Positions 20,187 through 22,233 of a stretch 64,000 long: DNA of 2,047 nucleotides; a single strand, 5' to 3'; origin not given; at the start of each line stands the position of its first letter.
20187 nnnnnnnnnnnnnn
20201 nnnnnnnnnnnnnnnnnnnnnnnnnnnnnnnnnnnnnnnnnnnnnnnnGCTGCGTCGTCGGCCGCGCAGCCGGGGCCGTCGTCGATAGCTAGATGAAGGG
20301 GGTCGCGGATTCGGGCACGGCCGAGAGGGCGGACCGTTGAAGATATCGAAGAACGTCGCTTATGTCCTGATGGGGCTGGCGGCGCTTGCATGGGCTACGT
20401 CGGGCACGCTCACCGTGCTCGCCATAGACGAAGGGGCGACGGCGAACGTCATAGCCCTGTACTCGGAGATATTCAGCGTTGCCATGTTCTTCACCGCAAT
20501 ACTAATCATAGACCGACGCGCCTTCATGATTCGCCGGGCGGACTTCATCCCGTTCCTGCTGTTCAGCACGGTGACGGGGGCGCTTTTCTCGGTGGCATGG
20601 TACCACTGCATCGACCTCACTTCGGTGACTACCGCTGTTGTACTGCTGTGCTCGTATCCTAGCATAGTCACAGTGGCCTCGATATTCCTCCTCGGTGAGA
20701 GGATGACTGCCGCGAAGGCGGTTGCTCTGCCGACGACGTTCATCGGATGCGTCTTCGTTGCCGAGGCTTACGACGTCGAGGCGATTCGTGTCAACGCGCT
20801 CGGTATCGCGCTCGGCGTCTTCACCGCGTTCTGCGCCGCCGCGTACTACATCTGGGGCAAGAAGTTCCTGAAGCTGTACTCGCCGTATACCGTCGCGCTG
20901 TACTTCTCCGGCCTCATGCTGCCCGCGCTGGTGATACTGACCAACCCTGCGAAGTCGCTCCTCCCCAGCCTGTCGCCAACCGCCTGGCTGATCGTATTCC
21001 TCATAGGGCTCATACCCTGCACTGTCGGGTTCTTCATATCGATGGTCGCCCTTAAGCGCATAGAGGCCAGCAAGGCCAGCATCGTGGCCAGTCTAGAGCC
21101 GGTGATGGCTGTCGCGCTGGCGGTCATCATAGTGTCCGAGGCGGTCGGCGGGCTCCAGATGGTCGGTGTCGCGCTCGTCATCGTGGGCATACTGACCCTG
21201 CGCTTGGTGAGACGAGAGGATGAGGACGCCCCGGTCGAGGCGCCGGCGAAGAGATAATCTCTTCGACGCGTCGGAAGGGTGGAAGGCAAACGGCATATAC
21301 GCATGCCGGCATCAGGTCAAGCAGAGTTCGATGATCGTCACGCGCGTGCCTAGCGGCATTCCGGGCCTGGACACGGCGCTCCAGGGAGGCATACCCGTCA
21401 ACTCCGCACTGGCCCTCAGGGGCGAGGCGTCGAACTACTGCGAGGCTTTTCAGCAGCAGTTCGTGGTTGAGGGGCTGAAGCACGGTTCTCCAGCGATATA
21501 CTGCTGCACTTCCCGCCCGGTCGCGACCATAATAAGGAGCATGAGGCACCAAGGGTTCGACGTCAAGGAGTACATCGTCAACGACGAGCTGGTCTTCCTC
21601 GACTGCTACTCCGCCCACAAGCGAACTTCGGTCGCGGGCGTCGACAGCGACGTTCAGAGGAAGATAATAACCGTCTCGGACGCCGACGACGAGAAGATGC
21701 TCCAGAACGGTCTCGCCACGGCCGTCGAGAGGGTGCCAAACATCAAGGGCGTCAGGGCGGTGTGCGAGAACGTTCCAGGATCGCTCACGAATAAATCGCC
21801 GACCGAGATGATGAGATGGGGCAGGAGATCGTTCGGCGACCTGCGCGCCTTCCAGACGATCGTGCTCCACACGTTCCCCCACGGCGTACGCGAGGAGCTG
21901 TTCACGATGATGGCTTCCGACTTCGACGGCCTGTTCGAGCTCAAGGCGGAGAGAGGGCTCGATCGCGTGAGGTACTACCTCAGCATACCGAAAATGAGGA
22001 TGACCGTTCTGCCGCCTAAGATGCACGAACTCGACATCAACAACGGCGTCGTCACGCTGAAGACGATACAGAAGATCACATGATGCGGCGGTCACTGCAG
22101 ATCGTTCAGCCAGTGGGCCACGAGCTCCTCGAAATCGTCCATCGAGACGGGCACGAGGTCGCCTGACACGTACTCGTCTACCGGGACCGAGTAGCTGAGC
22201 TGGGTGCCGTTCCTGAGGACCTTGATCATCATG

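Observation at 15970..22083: Candidate novel small-molecule (opine-type) biosynthesis/export cluster: opine dehydrogenase + GlmS/E-like fusion + Cys-less AsnB-like + EamA exporter + pseudo-KaiC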

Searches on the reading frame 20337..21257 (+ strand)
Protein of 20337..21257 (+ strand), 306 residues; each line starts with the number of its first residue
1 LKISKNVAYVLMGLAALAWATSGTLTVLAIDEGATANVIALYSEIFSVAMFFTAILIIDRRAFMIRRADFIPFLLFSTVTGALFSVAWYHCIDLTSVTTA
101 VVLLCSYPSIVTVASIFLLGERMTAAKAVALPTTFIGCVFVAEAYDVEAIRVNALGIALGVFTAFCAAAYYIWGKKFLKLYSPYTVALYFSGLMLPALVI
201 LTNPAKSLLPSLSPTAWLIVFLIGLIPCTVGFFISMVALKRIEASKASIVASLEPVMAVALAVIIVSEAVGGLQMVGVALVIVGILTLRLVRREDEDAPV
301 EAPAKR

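Call 3: search_protein_families(library=pfam, proteins=[window:20337-21257:+], max_evalue=0.01)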
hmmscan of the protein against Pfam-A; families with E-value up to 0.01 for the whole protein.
window:20337-21257:+ (306 aa): 3 families
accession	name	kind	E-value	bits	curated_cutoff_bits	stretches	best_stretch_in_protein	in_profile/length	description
PF00892.27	EamA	-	9.5e-31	107.3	28.2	2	155-288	2-133/135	EamA-like transporter family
PF10639.15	TMEM234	-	0.0015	19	30.1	0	56-130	31-100/113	Putative transmembrane family 234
PF03151.22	TPT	-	0.0016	18.3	30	0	47-286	45-288/291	Triose-phosphate Transporter family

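Call 4: search_protein_families(library=ncbifam, proteins=[window:20337-21257:+], max_evalue=0.01)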
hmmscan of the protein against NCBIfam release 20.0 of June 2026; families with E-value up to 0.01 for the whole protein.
window:20337-21257:+ (306 aa): 5 families
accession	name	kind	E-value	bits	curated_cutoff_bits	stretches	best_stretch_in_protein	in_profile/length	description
TIGR00950.1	2A78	equivalog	8.1e-26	91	230.2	1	19-286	1-264/264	carboxylate/amino acid/amine transporter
NF008523.0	PRK11453.1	equivalog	6e-05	22.8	472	1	104-285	93-282/299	O-acetylserine/cysteine exporter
NF050091.1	ArAmAcExpYddG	equivalog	0.0001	21.9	300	1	9-285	7-279/285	aromatic amino acid exporter YddG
TIGR00817.1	tpt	subfamily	0.001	18.6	317.9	1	155-286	3-133/302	Tpt phosphate/phosphoenolpyruvate translocator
NF007823.0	PRK10532.1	equivalog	0.0058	15.8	354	1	65-287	66-278/295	threonine/homoserine exporter RhtA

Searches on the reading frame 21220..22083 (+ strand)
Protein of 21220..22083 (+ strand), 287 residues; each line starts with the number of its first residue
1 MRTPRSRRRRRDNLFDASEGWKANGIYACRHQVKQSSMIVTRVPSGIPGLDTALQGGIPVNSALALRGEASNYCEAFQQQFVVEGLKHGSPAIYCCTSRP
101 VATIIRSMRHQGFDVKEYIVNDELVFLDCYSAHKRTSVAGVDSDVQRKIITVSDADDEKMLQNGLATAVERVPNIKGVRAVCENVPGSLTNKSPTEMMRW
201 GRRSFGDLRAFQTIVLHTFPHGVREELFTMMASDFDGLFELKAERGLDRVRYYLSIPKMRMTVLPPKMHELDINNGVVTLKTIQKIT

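Call 3: search_protein_families(library=pfam, proteins=[window:21220-22083:+], max_evalue=0.01)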
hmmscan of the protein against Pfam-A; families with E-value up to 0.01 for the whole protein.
window:21220-22083:+ (287 aa): 3 families
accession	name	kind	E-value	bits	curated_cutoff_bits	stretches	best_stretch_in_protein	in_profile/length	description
PF06745.19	ATPase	-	2.9e-20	73.1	26.6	1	43-280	1-226/231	KaiC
PF14417.12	MEDS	-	0.0024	18.2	29.8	1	80-144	19-79/161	MEDS: MEthanogen/methylotroph, DcmR Sensory domain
PF05625.17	PAXNEB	-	0.0026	17.3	28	1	28-97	7-74/366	PAXNEB protein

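Call 4: search_protein_families(library=ncbifam, proteins=[window:21220-22083:+], max_evalue=0.01)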
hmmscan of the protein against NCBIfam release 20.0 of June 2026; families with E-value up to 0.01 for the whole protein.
window:21220-22083:+ (287 aa): 9 families
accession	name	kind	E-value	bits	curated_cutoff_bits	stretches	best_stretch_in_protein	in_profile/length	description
TIGR03881.1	KaiC_arch_4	hypoth_equivalog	4.7e-17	62.4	247.8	1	42-276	2-223/231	KaiC domain-containing protein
TIGR03877.1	thermo_KaiC_1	hypoth_equivalog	2.4e-16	60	307.25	1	40-186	1-137/238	KaiC domain-containing protein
TIGR03880.1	KaiC_arch_3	hypoth_equivalog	2.3e-13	50.2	249.45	1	46-149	1-103/224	KaiC domain-containing protein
NF006799.0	PRK09302.1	equivalog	3e-10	39.3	408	1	34-140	4-111/515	circadian clock protein KaiC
NF004723.0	PRK06067.1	subfamily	1.7e-08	34.3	194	1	43-125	16-98/243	flagellar accessory protein FlaH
NF052589.1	ArlH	equivalog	3.7e-08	33.4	215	1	50-261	9-202/229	archaellum protein ArlH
TIGR02655.1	circ_KaiC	equivalog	1.8e-05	23.6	546.25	1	42-140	2-101/484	circadian clock protein KaiC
NF006320.0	PRK08533.1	equivalog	5.6e-05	22.9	215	1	50-131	13-94/230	flagellar accessory protein FlaH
TIGR03878.1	thermo_KaiC_2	hypoth_equivalog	0.00022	20.6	232.2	1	55-134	30-111/259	KaiC domain-containing protein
